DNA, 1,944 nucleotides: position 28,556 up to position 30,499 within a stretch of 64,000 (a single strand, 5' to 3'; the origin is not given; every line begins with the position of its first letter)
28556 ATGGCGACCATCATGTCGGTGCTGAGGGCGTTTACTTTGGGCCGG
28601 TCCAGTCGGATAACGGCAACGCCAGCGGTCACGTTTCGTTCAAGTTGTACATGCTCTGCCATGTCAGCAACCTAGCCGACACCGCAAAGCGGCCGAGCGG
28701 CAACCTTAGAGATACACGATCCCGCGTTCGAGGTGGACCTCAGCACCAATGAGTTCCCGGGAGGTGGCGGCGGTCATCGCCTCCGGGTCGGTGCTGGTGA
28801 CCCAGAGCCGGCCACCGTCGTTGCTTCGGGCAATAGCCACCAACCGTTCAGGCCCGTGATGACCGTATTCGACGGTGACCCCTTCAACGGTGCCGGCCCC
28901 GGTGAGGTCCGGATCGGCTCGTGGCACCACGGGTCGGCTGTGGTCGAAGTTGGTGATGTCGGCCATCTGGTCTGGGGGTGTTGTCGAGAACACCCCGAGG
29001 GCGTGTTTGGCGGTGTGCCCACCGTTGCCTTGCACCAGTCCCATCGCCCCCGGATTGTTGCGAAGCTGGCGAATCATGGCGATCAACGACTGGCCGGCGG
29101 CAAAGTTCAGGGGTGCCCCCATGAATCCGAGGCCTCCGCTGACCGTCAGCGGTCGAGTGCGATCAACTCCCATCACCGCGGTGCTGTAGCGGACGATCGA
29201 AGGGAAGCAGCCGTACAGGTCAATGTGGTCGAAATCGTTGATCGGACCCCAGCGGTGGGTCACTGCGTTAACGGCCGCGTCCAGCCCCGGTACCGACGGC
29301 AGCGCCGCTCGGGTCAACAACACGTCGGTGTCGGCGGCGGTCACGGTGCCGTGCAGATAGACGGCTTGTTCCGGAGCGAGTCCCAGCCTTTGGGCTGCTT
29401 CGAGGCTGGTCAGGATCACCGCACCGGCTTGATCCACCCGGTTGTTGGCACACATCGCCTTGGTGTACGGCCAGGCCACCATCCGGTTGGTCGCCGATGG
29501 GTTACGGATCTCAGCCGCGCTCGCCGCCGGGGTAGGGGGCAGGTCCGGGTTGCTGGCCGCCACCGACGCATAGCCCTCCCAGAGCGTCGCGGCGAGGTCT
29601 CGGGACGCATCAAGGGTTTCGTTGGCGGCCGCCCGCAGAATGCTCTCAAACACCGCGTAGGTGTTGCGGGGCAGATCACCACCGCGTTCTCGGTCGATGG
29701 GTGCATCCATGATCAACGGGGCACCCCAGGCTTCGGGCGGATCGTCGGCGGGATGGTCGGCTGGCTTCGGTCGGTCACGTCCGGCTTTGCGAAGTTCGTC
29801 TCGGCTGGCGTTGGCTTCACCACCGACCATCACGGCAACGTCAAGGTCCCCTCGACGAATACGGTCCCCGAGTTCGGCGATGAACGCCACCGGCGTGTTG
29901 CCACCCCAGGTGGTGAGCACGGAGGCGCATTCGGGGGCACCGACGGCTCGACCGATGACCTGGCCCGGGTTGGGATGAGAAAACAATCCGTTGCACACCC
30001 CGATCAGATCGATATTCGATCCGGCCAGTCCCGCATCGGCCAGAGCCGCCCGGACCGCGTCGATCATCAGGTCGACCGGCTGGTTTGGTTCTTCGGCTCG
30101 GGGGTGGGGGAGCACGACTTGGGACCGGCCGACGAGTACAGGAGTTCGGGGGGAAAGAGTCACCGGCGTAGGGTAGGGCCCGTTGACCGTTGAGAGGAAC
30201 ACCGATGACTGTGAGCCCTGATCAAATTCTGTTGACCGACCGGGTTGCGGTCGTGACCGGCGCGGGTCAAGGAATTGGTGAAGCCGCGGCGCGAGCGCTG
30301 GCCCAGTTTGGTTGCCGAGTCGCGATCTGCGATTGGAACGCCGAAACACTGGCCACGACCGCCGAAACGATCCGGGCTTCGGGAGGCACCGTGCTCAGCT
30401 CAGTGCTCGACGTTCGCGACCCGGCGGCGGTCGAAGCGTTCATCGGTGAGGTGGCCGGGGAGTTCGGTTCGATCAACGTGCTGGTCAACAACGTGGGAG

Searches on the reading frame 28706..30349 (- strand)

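Call 61: search_protein_families(library=ncbifam, proteins=[window:28706-30349:-], max_evalue=1e-10)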
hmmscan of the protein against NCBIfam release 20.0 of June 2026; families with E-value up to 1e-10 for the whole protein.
window:28706-30349:- (547 aa): 4 families
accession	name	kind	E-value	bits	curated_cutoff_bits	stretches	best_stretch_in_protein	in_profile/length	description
NF006103.0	PRK08257.1-1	equivalog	1.6e-84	284.6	757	1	64-541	2-487/495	acetyl-CoA acetyltransferase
NF006104.0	PRK08257.1-3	equivalog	4.8e-80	269.8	654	1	67-536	3-494/512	acetyl-CoA acetyltransferase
NF006106.0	PRK08257.1-5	equivalog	9.6e-76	255.4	684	1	67-518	8-464/503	acetyl-CoA acetyltransferase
NF006105.0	PRK08257.1-4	equivalog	1e-60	205.9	683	1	64-539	2-497/510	acetyl-CoA acetyltransferase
